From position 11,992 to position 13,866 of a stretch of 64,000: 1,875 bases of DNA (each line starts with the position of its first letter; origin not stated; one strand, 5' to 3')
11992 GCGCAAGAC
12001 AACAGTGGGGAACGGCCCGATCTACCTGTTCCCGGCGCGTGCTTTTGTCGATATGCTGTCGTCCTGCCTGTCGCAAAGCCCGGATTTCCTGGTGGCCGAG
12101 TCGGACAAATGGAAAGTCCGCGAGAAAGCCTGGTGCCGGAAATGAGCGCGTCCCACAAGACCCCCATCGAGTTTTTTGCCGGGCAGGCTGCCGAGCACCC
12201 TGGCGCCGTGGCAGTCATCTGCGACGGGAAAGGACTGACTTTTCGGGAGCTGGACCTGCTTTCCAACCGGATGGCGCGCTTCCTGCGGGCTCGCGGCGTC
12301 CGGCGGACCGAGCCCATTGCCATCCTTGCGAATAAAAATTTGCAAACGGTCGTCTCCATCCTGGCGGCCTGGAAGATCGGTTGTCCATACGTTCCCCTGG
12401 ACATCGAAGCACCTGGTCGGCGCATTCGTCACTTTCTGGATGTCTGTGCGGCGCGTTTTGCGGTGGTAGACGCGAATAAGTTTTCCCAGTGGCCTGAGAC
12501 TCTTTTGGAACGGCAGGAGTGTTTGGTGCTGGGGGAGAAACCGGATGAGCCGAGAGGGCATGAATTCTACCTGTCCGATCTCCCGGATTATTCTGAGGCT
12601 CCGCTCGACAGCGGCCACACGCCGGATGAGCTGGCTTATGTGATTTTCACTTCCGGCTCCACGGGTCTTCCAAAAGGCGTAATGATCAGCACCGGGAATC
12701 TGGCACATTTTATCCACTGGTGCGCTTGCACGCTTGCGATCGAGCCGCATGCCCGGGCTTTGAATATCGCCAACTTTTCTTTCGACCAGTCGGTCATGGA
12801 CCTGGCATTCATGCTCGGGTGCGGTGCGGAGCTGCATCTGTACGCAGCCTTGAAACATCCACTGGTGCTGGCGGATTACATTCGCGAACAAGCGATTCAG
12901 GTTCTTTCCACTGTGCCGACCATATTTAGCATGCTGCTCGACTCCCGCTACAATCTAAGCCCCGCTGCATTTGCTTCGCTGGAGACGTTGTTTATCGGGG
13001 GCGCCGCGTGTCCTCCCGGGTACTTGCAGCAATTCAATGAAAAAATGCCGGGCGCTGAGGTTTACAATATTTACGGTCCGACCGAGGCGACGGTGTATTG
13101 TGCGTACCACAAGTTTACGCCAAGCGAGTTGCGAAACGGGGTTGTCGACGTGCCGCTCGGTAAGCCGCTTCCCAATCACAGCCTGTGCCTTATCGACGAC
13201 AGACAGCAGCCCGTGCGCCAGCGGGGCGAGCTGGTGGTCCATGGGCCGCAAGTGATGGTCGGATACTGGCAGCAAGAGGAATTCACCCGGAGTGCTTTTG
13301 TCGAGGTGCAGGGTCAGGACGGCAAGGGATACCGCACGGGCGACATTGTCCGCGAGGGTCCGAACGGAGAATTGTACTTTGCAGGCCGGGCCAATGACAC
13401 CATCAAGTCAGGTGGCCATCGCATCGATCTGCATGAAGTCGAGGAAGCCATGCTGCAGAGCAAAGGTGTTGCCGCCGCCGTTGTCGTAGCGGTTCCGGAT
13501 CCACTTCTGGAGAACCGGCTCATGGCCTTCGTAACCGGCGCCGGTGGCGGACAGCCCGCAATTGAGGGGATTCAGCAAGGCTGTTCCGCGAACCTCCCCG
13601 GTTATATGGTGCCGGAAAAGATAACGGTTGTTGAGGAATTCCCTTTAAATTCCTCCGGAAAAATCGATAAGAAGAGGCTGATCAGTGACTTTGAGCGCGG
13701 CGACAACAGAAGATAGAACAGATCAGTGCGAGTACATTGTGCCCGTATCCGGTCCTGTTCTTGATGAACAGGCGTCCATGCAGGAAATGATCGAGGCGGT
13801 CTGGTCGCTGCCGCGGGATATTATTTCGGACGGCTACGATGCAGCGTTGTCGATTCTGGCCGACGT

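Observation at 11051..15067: Carrier-protein-dependent aminoacylation module: ACP-AAC(3) fusion + DltA-like ligase + DUF4910 aminopeptidase-like protein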

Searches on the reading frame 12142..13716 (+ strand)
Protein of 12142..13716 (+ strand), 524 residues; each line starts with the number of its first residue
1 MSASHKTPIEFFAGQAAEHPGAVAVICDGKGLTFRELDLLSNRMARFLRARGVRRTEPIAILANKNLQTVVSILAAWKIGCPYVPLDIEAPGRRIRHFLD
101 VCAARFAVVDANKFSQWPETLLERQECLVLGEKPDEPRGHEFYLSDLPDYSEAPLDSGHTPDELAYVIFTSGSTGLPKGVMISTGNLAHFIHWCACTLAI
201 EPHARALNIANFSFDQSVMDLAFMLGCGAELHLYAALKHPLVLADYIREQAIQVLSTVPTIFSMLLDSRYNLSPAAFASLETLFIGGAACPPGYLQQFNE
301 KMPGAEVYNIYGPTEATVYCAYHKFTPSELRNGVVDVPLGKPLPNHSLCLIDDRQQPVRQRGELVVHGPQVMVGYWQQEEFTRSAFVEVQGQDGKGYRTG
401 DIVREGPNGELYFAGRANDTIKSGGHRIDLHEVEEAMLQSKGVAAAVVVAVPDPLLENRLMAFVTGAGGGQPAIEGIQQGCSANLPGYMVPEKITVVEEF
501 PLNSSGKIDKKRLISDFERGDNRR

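Call 5: search_protein_families(library=pfam, proteins=[window:12142-13716:+], max_evalue=0.01)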
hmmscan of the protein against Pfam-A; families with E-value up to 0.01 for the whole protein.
window:12142-13716:+ (524 aa): 2 families
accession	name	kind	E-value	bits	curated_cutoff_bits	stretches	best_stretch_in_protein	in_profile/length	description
PF00501.34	AMP-binding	-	6.6e-82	275.8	29.9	1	13-376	2-384/384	AMP-binding enzyme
PF13193.12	AMP-binding_C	-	9e-14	52.6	24.5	1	432-507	1-76/76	AMP-binding enzyme C-terminal domain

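Call 8: search_protein_families(library=ncbifam, proteins=[window:12142-13716:+], max_evalue=0.001)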
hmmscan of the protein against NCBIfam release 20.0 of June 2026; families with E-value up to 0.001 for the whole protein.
window:12142-13716:+ (524 aa): 106 families (the best 25 are shown)
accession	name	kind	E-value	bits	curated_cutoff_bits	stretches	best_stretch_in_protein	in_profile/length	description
TIGR01733.1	AA-adenyl-dom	subfamily_domain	2.6e-100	336.1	317.4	1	33-448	1-409/409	amino acid adenylation domain-containing protein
NF003417.0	PRK04813.1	subfamily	7.4e-80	268.9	476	1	14-517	11-503/505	D-alanine--poly(phosphoribitol) ligase subunit DltA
NF004837.0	PRK06187.1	subfamily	1.3e-79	267.8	476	1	10-521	12-526/531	long-chain-fatty-acid--CoA ligase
TIGR01734.1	D-ala-DACP-lig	equivalog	2.3e-77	260.7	559.85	1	14-516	8-501/504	D-alanine--poly(phosphoribitol) ligase subunit DltA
NF038078.1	NRPS_MxcG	equivalog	3e-77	260.1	2300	1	3-514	453-957/1442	myxochelin non-ribosomal peptide synthetase MxcG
NF047350.1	aureusi_NRPS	equivalog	9.2e-75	251.6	2500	1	5-514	1433-1909/2373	aureusimine non-ribosomal peptide synthetase AusA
TIGR03098.1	ligase_PEP_1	hypoth_equivalog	4.7e-74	249.7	592.35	1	15-513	9-514/517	acyl-CoA ligase (AMP-forming), exosortase A system-associated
NF004282.0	PRK05691.1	subfamily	1.1e-71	240.7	4090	1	9-513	1134-1622/4334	non-ribosomal peptide synthase/polyketide synthase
NF041803.1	NRPS_SolG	exception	4.8e-69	233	2200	1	11-513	566-1070/1163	solanimycin non-ribosomal peptide synthetase SolG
NF006182.0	PRK08316.1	subfamily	7.1e-63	212.9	663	1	15-519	20-519/523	fatty acyl-CoA synthetase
NF052269.1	Staph_lig_FadD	equivalog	2.1e-48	164.9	650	1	23-514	19-490/499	long-chain-fatty-acid--CoA ligase FadD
NF005702.0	PRK07514.1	subfamily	4.5e-48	163.8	558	1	23-517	21-500/506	malonyl-CoA synthase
NF005801.1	PRK07656.1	equivalog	4.8e-48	164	657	1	13-513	8-499/500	FadD3 family acyl-CoA ligase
NF007605.2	PRK10252.1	equivalog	7.4e-48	162.8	2400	1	10-513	458-957/1292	enterobactin non-ribosomal peptide synthetase EntF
TIGR01923.1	menE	equivalog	5e-47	160.7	330.15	1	33-512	1-441/442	o-succinylbenzoate--CoA ligase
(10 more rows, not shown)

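Call 29: search_solved_structures(query=window:12142-13716:+, max_evalue=1e-30)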
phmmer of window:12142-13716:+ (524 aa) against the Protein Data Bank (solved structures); distinct sequences matched with E-value up to 1e-30: 79 (the best 60 are shown).
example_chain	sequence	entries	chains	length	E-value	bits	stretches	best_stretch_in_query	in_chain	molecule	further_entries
6mfy_A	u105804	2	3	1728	3.4e-112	379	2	6-513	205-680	Linear gramicidin synthase subunit A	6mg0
6mfz_A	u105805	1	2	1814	3.9e-112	378.8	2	6-513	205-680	Linear gramicidin synthase subunit A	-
9be3_A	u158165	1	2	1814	3.9e-112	378.8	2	6-513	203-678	Linear gramicidin synthase subunit A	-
9be4_A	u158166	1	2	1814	3.9e-112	378.8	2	6-513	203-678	Linear gramicidin synthase subunit A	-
9meh_A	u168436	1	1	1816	4e-112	378.8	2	6-513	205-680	Linear gramicidin synthase subunit A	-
8xjz_C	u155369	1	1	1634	2.5e-82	280.5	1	6-514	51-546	Peptide synthetase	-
6p1j_A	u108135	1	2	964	3e-66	227.4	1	10-513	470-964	Txo2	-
5u89_A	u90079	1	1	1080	6.3e-65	223.1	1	9-514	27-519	Amino acid adenylation domain protein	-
8www_A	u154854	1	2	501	1.8e-63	218.3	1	18-513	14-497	Carrier domain-containing protein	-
4d4g_A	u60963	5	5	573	1.3e-62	215.4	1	10-519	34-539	APNAA1 | APNA A1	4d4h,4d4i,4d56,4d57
1amu_A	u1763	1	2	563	1.4e-62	215.3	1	162-513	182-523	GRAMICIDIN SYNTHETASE 1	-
7ly7_A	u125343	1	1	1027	1.5e-59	205.3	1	146-513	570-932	BmdB, Bacillamide NRPS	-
7ly4_E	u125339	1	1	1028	1.5e-59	205.3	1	146-513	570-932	BmdB, bacillamide NRPS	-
6lta_A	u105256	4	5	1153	1.9e-59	205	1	11-513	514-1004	Nonribosomal peptide synthetase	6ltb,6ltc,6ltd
3e7w_A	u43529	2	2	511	2.3e-59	204.7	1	16-513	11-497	D-alanine--poly(phosphoribitol) ligase subunit 1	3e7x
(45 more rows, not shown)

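Call 81: find_homologous_proteins(query=window:12142-13716:+, max_evalue=1e-60)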
Query window:12142-13716:+ (524 aa): 448 proteins with E <= 1e-60 among 8000 candidates; the best 120 are listed.
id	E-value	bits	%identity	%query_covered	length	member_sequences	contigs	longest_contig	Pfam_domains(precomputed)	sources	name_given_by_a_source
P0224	0.0e+0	1212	100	100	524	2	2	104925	PF00501.35,PF13193.13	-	-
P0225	4.3e-176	605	54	98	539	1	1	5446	PF00501.35,PF13193.13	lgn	-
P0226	4.7e-172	591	52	98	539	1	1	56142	PF00501.35,PF13193.13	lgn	-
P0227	6.5e-165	568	49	97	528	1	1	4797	PF00501.35,PF13193.13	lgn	-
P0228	4.9e-154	532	48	98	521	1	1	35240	PF00501.35,PF13193.13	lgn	-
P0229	5.2e-153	529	47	97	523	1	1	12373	PF00501.35,PF13193.13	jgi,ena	-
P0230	4.2e-152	526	49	99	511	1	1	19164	PF00501.35,PF13193.13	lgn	-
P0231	8.9e-145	501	48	99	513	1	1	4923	PF00501.35,PF13193.13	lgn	-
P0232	1.6e-138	481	48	96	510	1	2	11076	PF00501.35,PF13193.13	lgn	-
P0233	1.6e-138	481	47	97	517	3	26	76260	PF00501.35,PF13193.13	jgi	jgi:amino acid adenylation domain-containing protein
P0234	1.7e-138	481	45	97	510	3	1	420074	PF00501.35,PF13193.13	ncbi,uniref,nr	ncbi:amino acid adenylation domain-containing protein [Pseudomonas sp. H3(2019)]|uniref:amino acid a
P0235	2.5e-125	437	44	97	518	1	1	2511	PF00501.35,PF13193.13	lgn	-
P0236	2.9e-120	421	40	97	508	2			PF00501.35,PF13193.13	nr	nr:AMP-binding protein [Endozoicomonas sp. G2_1]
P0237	5.1e-114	400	53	70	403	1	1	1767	PF00501.35,PF13193.13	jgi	jgi:acyl-coenzyme A synthetase/AMP-(fatty) acid ligase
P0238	2.1e-91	325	50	54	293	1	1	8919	PF00501.35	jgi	jgi:non-ribosomal peptide synthetase component F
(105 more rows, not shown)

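Call 82: find_encoding_contigs(protein=P0234, flank=10000, max_places=1)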
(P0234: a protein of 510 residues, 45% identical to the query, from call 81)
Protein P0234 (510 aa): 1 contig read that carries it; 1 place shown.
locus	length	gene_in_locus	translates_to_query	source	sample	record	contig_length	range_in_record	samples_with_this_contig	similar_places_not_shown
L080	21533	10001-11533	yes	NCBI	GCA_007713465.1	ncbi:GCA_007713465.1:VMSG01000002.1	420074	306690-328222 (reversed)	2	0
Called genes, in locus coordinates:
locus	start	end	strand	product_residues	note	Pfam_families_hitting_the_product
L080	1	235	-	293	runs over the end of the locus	PF00561:Abhydrolase_1, PF02089:Palm_thioest (weak), PF24096:DUF7379 (weak)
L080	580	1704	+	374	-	-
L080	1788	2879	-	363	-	PF00793:DAHP_synth_1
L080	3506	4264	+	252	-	PF00795:CN_hydrolase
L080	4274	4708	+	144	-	PF00583:Acetyltransf_1, PF13673:Acetyltransf_10, PF13508:Acetyltransf_7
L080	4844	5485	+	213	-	PF00072:Response_reg, PF00196:GerE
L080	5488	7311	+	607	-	PF01541:GIY-YIG, PF27096:UvrC_M, PF02151:UVR, PF22920:UvrC_RNaseH, PF12826:HHH_2 (faint), PF08459:UvrC_RNaseH_dom, PF00633:HHH (faint), PF14520:HHH_5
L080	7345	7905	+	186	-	PF01066:CDP-OH_P_transf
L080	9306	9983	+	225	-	PF00027:cNMP_binding, PF13545:HTH_Crp_2 (weak)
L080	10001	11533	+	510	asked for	PF00501:AMP-binding, PF13193:AMP-binding_C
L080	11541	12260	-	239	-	-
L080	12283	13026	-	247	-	PF22624:AASDHPPT_N, PF01648:ACPS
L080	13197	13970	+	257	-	PF00378:ECH_1, PF16113:ECH_2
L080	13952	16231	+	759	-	PF00698:Acyl_transf_1, PF21607:FabD_helical_ins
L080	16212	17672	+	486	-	PF02321:OEP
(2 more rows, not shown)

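Call 83: find_encoding_contigs(protein=P0233, flank=10000, max_places=1)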
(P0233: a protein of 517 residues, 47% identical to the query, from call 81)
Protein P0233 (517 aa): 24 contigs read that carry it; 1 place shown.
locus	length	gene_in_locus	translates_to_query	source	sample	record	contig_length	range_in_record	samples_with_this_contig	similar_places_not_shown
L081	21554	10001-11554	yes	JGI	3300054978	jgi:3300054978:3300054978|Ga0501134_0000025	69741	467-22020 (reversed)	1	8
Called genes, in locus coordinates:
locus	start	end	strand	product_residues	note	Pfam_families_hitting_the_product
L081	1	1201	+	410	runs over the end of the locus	PF01154:HMG_CoA_synt_N, PF08540:HMG_CoA_synt_C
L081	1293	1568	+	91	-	PF03621:MbtH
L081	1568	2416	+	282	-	PF00975:Thioesterase, PF12697:Abhydrolase_6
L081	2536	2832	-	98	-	-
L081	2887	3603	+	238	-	-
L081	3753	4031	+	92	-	-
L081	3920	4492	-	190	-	PF08002:DUF1697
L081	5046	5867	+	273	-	PF22624:AASDHPPT_N, PF01648:ACPS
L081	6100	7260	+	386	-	PF13808:DDE_Tnp_1_assoc, PF01609:DDE_Tnp_1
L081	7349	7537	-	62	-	-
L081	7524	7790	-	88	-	PF00665:rve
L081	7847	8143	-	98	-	PF13276:HTH_21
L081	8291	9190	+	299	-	PF05954:Phage_GPD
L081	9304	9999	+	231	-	PF00027:cNMP_binding, PF13545:HTH_Crp_2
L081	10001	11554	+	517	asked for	PF00501:AMP-binding, PF13193:AMP-binding_C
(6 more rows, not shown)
